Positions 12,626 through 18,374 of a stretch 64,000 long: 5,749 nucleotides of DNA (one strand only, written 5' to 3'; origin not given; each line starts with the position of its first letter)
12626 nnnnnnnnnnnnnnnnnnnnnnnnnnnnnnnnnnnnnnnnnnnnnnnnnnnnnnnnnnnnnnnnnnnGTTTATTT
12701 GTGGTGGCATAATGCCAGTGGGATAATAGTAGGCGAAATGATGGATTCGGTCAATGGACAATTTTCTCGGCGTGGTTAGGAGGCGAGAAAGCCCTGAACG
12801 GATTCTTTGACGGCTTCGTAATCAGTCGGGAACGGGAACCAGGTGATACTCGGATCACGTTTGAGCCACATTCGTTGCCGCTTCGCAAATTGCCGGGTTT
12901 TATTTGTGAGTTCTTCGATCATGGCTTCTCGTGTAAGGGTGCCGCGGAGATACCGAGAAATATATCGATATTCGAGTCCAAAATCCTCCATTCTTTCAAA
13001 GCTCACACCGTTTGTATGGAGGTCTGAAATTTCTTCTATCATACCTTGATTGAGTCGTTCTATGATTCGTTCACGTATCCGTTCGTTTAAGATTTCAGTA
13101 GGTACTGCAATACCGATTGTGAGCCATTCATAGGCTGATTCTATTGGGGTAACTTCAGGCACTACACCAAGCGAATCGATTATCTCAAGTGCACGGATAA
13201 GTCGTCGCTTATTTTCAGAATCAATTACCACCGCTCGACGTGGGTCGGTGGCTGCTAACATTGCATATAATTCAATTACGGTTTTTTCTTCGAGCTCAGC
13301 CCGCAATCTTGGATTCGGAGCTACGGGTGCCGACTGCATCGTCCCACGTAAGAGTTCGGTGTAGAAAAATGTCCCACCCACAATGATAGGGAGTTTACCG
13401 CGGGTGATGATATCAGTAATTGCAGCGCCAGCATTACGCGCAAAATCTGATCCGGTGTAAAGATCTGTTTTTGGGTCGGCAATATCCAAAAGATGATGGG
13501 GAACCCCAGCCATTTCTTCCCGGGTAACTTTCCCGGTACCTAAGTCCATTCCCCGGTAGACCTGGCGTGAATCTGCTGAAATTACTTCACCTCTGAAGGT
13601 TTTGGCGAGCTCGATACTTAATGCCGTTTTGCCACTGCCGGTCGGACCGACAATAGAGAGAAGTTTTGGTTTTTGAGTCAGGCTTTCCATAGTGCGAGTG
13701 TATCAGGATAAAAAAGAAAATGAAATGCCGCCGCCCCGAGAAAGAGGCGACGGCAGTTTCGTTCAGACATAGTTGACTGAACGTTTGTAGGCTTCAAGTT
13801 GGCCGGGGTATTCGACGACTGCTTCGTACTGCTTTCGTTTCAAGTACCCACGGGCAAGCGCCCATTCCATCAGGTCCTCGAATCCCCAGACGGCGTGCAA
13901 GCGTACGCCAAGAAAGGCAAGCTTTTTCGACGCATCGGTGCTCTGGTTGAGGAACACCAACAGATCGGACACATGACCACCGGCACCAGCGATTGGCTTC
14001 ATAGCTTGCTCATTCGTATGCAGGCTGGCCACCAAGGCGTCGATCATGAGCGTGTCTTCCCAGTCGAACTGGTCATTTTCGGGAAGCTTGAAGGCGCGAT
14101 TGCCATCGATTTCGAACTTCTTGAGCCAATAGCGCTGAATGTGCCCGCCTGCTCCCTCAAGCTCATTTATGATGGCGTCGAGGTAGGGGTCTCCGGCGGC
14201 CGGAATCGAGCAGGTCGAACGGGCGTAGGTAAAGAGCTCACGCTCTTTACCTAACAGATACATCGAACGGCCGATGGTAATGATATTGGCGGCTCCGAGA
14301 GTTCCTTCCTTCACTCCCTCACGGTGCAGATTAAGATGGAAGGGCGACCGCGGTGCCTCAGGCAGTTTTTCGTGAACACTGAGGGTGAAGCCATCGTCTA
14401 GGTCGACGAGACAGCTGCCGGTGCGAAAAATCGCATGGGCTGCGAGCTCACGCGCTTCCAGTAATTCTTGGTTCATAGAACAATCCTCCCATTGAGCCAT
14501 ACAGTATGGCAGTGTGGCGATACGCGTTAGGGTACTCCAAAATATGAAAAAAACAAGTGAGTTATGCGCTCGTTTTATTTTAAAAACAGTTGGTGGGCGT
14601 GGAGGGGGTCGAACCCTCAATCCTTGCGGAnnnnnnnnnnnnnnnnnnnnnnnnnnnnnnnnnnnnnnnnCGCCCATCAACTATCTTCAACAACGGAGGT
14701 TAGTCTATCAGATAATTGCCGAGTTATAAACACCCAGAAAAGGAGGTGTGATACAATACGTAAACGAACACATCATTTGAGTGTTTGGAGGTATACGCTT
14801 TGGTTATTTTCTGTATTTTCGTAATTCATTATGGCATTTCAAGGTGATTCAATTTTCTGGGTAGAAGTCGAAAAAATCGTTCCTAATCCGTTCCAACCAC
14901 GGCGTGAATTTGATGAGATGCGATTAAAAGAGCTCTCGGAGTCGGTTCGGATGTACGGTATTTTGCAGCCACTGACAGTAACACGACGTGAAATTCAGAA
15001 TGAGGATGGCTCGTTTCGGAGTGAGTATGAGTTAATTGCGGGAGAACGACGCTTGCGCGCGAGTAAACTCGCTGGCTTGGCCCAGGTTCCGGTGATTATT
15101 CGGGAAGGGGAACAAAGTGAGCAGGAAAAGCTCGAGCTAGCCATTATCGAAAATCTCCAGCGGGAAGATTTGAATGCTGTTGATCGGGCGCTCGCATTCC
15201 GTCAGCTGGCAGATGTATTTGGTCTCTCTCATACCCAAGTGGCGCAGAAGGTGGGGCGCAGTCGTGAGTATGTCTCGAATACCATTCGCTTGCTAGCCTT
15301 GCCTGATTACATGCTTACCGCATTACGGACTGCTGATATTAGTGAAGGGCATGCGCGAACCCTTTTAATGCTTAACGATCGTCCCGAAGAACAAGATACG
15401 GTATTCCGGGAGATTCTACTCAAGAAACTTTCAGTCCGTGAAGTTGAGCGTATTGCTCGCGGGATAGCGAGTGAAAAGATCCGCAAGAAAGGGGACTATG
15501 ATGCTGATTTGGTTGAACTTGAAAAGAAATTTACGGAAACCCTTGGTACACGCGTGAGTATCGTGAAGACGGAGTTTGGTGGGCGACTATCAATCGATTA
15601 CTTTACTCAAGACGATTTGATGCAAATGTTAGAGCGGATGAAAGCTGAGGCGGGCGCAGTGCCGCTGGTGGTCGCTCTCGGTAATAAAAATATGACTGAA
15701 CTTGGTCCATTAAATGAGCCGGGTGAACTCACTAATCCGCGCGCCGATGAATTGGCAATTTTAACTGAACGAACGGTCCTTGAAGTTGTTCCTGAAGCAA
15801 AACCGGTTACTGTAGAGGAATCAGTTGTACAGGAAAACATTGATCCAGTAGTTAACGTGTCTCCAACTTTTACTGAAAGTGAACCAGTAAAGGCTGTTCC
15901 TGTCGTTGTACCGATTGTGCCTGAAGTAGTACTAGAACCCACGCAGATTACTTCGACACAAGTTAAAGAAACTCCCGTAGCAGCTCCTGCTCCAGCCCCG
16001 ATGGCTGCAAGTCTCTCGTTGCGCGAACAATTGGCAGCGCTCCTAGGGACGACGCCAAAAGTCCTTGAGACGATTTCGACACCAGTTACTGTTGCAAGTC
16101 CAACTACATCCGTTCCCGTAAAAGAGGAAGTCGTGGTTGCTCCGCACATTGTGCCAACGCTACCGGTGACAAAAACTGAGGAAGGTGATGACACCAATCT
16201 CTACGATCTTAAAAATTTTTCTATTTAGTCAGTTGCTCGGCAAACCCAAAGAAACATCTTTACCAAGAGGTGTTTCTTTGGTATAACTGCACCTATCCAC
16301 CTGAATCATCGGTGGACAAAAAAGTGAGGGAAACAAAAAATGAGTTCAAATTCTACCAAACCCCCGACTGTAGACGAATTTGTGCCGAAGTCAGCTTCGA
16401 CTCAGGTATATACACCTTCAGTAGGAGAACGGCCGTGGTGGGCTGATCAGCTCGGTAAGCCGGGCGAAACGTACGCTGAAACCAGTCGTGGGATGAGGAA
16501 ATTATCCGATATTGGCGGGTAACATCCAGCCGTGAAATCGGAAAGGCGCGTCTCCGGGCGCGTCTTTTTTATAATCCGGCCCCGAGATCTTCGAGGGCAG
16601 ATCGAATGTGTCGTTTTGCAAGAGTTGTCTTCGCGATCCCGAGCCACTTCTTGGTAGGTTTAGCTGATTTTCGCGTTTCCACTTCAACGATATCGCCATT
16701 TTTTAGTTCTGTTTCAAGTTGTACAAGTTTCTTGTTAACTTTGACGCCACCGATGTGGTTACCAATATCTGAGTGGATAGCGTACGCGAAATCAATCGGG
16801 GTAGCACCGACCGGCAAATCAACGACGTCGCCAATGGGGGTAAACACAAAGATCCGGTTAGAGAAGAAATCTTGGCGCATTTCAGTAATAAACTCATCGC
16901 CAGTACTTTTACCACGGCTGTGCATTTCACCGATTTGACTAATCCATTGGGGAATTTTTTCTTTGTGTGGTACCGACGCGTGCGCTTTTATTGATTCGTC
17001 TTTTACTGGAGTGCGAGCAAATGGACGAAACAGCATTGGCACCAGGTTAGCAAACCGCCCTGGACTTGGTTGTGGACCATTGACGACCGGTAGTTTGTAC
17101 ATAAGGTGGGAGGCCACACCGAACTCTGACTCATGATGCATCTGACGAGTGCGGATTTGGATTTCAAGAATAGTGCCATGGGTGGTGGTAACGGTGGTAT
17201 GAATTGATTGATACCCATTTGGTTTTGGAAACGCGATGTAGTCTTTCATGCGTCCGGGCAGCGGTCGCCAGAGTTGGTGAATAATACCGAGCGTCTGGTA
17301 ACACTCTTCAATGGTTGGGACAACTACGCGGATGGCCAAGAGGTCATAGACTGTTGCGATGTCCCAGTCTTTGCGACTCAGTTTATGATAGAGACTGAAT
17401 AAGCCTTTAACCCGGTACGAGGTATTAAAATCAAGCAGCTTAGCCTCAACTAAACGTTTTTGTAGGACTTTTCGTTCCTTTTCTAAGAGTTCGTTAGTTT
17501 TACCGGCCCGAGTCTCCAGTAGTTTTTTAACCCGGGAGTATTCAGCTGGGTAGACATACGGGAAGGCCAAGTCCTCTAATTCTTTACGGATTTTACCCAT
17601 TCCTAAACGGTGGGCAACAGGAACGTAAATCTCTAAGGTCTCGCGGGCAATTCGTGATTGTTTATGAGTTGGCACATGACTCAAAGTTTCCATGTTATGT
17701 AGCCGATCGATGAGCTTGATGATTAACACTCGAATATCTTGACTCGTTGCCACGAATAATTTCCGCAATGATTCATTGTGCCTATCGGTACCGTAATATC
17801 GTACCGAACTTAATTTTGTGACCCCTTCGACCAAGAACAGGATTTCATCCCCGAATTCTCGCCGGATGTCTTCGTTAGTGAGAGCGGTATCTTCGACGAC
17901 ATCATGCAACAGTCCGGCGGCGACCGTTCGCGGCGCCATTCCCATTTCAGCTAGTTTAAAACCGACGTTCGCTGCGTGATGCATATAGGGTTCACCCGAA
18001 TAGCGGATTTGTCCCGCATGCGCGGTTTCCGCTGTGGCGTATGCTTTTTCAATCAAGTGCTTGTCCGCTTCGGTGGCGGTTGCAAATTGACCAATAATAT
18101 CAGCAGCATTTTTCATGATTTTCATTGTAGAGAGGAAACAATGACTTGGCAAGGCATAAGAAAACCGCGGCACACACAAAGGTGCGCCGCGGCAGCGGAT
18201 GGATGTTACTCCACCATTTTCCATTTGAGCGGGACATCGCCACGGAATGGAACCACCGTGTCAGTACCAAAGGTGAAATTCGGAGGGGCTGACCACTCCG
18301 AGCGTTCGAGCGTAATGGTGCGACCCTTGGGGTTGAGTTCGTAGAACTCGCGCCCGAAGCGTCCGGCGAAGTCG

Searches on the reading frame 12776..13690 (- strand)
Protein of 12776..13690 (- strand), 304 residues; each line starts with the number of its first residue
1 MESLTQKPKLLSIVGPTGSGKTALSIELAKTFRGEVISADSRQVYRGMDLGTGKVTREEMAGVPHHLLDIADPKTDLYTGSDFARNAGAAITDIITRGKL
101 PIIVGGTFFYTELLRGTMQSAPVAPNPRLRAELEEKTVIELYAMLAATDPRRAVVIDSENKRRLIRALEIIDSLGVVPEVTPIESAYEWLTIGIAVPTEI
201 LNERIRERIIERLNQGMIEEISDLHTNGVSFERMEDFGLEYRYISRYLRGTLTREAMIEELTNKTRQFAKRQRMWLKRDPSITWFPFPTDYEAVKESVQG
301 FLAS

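Call 68: search_protein_families(library=pfam, proteins=[window:12776-13690:-], max_evalue=0.0001)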
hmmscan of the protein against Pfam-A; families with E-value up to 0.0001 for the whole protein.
window:12776-13690:- (304 aa): 2 families
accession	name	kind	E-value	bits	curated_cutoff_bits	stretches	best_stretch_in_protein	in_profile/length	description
PF01715.23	IPPT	-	1.8e-61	208.4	23.6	1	43-279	1-243/243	IPP transferase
PF01745.22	IPT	-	1.1e-08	35.2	20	1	10-64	3-57/233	Isopentenyl transferase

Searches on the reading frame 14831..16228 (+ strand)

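Call 68: search_protein_families(library=pfam, proteins=[window:14831-16228:+], max_evalue=0.0001)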
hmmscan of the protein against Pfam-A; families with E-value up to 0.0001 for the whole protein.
window:14831-16228:+ (465 aa): 3 families
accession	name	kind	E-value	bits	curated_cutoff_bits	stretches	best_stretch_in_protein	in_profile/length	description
PF17762.8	HTH_ParB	-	3.8e-29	101.3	22.6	1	112-211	1-99/102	ParB HTH domain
PF02195.25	ParB_N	-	6e-27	94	26.3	1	10-110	5-95/95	ParB N-terminal domain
PF23552.2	ParB_C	-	8.6e-09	35.2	23.8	1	224-271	2-50/50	ParB dimerisation domain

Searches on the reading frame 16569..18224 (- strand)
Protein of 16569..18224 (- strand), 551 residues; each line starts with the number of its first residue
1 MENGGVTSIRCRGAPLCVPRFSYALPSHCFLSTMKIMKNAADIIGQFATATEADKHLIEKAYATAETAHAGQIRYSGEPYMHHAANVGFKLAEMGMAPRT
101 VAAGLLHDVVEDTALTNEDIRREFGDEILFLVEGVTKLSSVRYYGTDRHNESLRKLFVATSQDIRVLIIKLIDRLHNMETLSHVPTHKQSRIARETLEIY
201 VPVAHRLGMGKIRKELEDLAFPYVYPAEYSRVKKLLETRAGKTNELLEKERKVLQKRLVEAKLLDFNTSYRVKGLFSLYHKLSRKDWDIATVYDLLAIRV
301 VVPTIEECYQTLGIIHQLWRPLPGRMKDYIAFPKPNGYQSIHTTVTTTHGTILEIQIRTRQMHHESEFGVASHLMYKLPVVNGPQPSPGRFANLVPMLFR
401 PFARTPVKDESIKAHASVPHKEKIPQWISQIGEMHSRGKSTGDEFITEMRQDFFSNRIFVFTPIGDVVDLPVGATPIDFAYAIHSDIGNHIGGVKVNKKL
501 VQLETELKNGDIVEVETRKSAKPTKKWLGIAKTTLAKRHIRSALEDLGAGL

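Call 68: search_protein_families(library=pfam, proteins=[window:16569-18224:-], max_evalue=0.0001)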
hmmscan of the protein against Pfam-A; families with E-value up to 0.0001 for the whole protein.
window:16569-18224:- (551 aa): 4 families
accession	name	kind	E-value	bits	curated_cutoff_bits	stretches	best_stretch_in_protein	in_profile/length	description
PF13328.12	HD_4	-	1.4e-41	142.2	27.2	1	61-209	1-155/156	HD domain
PF04607.23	RelA_SpoT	-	2.7e-36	124.7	27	1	271-377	2-109/113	Region found in RelA / SpoT proteins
PF02824.27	TGS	-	2.2e-20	72.9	22.2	1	458-515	1-58/60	TGS domain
PF01966.28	HD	-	1.4e-07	32.3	22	1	81-178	2-116/116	HD domain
